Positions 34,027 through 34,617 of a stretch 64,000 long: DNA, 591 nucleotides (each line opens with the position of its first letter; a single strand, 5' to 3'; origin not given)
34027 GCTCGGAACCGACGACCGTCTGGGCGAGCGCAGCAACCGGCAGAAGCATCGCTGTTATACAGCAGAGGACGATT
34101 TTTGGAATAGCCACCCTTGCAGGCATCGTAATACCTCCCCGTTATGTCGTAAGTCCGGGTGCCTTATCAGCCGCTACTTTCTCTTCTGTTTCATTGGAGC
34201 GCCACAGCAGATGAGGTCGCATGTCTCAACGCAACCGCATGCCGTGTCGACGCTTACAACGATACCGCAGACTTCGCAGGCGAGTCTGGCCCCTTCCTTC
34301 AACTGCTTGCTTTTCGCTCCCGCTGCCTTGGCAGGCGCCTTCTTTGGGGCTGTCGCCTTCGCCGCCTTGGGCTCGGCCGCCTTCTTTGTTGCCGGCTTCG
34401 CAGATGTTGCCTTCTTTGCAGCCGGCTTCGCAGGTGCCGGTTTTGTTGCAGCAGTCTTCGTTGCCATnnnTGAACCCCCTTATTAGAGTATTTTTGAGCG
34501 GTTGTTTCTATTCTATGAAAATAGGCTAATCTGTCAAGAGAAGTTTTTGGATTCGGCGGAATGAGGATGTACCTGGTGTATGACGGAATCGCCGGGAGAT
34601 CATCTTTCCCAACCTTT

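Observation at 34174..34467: Histone-H1-like tail fused to a 7-cysteine desulforedoxin-like metal site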

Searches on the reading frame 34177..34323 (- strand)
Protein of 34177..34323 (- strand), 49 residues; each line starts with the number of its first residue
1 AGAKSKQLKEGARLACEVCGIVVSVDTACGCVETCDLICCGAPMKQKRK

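Call 4: search_protein_families(library=pfam, proteins=[window:34177-34314:-], max_evalue=10)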
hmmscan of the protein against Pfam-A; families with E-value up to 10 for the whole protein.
window:34177-34314:- (46 aa): 1 family
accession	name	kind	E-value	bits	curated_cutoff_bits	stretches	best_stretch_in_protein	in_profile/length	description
PF06397.17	Desulfoferrod_N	-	0.023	14.8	23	1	13-42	9-34/36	Desulfoferrodoxin, N-terminal domain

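Call 5: search_protein_families(library=ncbifam, proteins=[window:34177-34314:-], max_evalue=10)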
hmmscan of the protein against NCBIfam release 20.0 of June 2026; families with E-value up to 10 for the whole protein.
window:34177-34314:- (46 aa): 2 families
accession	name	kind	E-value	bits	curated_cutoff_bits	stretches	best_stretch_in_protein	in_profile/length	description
TIGR00320.1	dfx_rbo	equivalog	0.051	13.8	146.9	1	12-43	9-36/125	desulfoferrodoxin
TIGR00319.1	desulf_FeS4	domain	0.35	10.6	36.05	1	13-41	10-34/34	desulfoferrodoxin FeS4 iron-binding domain-containing protein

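Call 7: search_solved_structures(query=window:34177-34308:-, max_evalue=10, show_alignments=3)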
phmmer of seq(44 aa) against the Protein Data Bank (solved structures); distinct sequences matched with E-value up to 10: 3.
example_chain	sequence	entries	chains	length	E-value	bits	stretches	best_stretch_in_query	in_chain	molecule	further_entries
1cfw_A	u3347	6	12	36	0.32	14.8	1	5-40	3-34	PROTEIN (DESULFOREDOXIN) | DESULFOREDOXIN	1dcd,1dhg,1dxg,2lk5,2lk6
1dfx_A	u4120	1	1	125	0.68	13.7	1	11-41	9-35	DESULFOFERRODOXIN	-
5cwi_A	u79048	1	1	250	2.3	12.1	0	2-30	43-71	Designed helical repeat protein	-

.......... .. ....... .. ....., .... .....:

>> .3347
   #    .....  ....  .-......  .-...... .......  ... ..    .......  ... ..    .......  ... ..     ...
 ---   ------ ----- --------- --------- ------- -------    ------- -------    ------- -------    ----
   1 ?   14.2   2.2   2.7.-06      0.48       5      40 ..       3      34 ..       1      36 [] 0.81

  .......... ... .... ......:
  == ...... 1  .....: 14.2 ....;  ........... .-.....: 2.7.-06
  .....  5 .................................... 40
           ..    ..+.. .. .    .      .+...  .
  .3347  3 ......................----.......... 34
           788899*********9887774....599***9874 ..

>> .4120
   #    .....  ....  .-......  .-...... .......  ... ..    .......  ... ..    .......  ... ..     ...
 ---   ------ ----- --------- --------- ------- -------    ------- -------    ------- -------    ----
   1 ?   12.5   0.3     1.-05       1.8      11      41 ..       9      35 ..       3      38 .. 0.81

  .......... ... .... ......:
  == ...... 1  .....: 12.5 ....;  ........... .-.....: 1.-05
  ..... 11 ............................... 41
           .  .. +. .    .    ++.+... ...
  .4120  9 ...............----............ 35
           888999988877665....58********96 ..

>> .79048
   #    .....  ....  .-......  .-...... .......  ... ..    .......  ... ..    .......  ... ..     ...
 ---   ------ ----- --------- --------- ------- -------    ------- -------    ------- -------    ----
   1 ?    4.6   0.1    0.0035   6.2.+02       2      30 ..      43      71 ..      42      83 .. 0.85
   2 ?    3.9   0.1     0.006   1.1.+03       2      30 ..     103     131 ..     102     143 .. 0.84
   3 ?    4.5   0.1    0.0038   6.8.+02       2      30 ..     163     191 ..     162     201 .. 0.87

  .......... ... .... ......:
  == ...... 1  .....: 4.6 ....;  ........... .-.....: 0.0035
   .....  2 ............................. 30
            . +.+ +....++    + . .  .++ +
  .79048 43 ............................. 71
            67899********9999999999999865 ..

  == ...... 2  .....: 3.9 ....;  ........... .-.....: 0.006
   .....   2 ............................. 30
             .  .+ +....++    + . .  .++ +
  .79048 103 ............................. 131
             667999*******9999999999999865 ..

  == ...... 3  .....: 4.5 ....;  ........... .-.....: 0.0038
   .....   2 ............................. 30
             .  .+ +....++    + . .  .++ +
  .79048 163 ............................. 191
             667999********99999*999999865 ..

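Call 16: search_protein_representatives(protein=window:34177-34323:-)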
Query: 49 residues. Proteins with E-value up to 0.001 (for the whole library): 182; up to 1e-10: 2; up to 1e-30: 0. The best 150 are listed.
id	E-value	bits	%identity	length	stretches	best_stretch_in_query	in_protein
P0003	7.2e-12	60.1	35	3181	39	21-44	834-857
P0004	9.9e-11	56.6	60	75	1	6-48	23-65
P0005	1.9e-10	55.7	51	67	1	2-48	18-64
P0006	2.8e-10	55.2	58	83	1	4-48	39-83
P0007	3.0e-10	55.1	57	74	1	1-48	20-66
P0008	8.0e-10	53.8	60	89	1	6-48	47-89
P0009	8.8e-10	53.7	59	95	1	4-48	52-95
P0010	9.8e-10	53.5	62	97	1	8-49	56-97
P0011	1.2e-09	53.3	57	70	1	6-49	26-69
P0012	1.2e-09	53.3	54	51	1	3-48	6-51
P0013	1.4e-09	53.0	57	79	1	3-48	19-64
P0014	1.8e-09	52.7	57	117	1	2-47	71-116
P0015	2.0e-09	52.6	57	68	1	6-47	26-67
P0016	2.1e-09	52.5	61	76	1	8-45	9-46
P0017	2.7e-09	52.2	49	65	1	3-47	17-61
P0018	2.8e-09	52.1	52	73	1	2-47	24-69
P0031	4.4e-08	48.4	57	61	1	6-49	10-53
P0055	6.0e-07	44.9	53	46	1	10-48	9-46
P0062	9.6e-07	44.2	52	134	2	14-46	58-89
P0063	1.0e-06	44.2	68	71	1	9-46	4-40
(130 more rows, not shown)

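Call 50: list_cluster_members(proteins=[P0001, P0002, P0006, P0010, P0016, P0018, P0031, P0055, P0062, P0063])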
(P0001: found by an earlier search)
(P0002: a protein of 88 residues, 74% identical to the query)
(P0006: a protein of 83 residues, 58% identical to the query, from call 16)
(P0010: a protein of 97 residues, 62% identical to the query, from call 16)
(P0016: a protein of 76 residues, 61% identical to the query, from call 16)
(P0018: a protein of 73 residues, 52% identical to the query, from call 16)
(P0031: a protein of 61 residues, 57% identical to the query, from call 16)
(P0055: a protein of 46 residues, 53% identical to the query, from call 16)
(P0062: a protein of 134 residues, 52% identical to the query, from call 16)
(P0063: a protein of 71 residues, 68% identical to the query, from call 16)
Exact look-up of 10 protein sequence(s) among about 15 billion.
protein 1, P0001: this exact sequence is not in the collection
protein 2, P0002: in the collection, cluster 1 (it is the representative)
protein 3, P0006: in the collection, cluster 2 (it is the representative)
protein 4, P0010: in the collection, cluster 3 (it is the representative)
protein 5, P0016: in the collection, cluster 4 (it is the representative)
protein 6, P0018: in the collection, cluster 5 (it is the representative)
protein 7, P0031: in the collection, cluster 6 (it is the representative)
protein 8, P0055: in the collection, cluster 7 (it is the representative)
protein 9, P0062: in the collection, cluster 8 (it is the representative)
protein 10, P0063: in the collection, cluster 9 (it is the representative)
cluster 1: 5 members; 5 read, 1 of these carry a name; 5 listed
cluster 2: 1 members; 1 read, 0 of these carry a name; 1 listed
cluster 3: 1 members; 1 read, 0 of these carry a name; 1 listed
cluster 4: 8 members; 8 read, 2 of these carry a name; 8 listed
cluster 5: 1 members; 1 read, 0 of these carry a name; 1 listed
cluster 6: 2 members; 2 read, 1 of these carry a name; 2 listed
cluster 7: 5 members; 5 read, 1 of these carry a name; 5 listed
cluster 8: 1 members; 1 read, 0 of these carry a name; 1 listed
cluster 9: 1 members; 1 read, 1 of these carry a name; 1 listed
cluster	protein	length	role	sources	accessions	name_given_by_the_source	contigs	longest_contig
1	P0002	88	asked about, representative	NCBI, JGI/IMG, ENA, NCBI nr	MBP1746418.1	MAG: hypothetical protein H6Q54_1033 [Deltaproteobacteria bacterium] | hypothetical protein [Deltaproteobacteria bacterium]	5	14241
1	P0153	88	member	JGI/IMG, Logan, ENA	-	-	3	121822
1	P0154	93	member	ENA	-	-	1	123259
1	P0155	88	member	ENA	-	-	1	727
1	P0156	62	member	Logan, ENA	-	-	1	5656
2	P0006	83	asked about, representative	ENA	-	-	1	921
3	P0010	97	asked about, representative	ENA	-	-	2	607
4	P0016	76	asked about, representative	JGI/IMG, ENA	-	-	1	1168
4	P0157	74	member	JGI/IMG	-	hypothetical protein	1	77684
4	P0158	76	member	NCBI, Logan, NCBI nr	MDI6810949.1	MAG: hypothetical protein QMD80_04640 [archaeon] | hypothetical protein [archaeon]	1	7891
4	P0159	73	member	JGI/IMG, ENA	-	-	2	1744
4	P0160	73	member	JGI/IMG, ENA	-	-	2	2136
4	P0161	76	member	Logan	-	-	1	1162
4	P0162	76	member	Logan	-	-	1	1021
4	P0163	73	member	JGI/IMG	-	-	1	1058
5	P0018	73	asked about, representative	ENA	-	-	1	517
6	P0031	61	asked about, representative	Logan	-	-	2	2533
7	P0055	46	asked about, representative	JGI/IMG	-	-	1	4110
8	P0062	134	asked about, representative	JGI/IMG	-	-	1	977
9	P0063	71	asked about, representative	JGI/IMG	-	hypothetical protein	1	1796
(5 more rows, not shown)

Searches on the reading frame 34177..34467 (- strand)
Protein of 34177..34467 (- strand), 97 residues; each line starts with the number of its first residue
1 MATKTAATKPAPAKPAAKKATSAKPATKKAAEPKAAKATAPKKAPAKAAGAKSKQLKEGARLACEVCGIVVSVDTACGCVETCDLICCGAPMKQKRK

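Call 4: search_protein_families(library=pfam, proteins=[window:34177-34467:-], max_evalue=10)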
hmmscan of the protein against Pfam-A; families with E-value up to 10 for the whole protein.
window:34177-34467:- (97 aa): 4 families
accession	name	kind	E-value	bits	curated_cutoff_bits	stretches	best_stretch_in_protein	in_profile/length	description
PF06397.17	Desulfoferrod_N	-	0.15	12.2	23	1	64-93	9-34/36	Desulfoferrodoxin, N-terminal domain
PF20069.4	DUF6465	-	0.24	11.9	26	1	4-55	10-63/130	Family of unknown function (DUF6465)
PF05568.16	ASFV_J13L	-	1.5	9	23.6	1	2-54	94-147/189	African swine fever virus J13L protein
PF19779.4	DUF6264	-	5.9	7.5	31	1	9-51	19-63/183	Family of unknown function (DUF6264)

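Call 5: search_protein_families(library=ncbifam, proteins=[window:34177-34467:-], max_evalue=10)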
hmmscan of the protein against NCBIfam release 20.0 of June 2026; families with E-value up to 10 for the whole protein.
window:34177-34467:- (97 aa): 14 families
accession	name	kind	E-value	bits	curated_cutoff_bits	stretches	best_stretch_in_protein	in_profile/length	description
NF005411.0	PRK06975.1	equivalog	0.056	11.8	414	1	5-74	270-341/660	fused uroporphyrinogen-III synthase HemD/membrane protein HemX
TIGR00320.1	dfx_rbo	equivalog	0.27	11.5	146.9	1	63-93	9-35/125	desulfoferrodoxin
TIGR03593.1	yidC_nterm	equivalog_domain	0.43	10.1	58.25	1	9-53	26-69/363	membrane protein insertase YidC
NF006362.0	PRK08581.1-4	equivalog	0.94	8.4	620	1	3-55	138-190/541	amidase domain-containing protein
NF038014.1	Chlamy_inclu_1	subfamily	1.4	9.2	200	1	6-63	65-121/238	inclusion-associated protein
TIGR00319.1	desulf_FeS4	domain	2.5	7.9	36.05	1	64-92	10-34/34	desulfoferrodoxin FeS4 iron-binding domain-containing protein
NF050153.2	Rv3852_fam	equivalog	2.7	8.5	100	1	4-58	13-67/145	Rv3852 family protein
NF011492.0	PRK14900.1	equivalog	3.6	5.3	1783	1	2-54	972-1025/1044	valine--tRNA ligase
NF008907.0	PRK12270.1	equivalog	4.2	4.9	878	1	8-60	84-137/1241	multifunctional oxoglutarate decarboxylase/oxoglutarate dehydrogenase thiamine pyrophosphate-binding subunit/dihydrolipoyllysine-residue suc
NF008975.0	PRK12323.1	equivalog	5.3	5.6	875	1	5-57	418-470/709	DNA polymerase III subunit gamma/tau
NF005122.0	PRK06556.1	equivalog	5.6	4.5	859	1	6-83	876-953/960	vitamin B12-dependent ribonucleotide reductase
NF010381.0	PRK13808.1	equivalog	6.4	6.1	426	1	2-60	231-288/335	adenylate kinase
NF008326.0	PRK11114.1-5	equivalog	9.5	4.3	1107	1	11-60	18-66/782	cellulose biosynthesis cyclic di-GMP-binding regulatory protein BcsB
NF004560.0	PRK05901.1-1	equivalog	9.6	5.2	711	1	8-57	58-107/516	RNA polymerase sigma factor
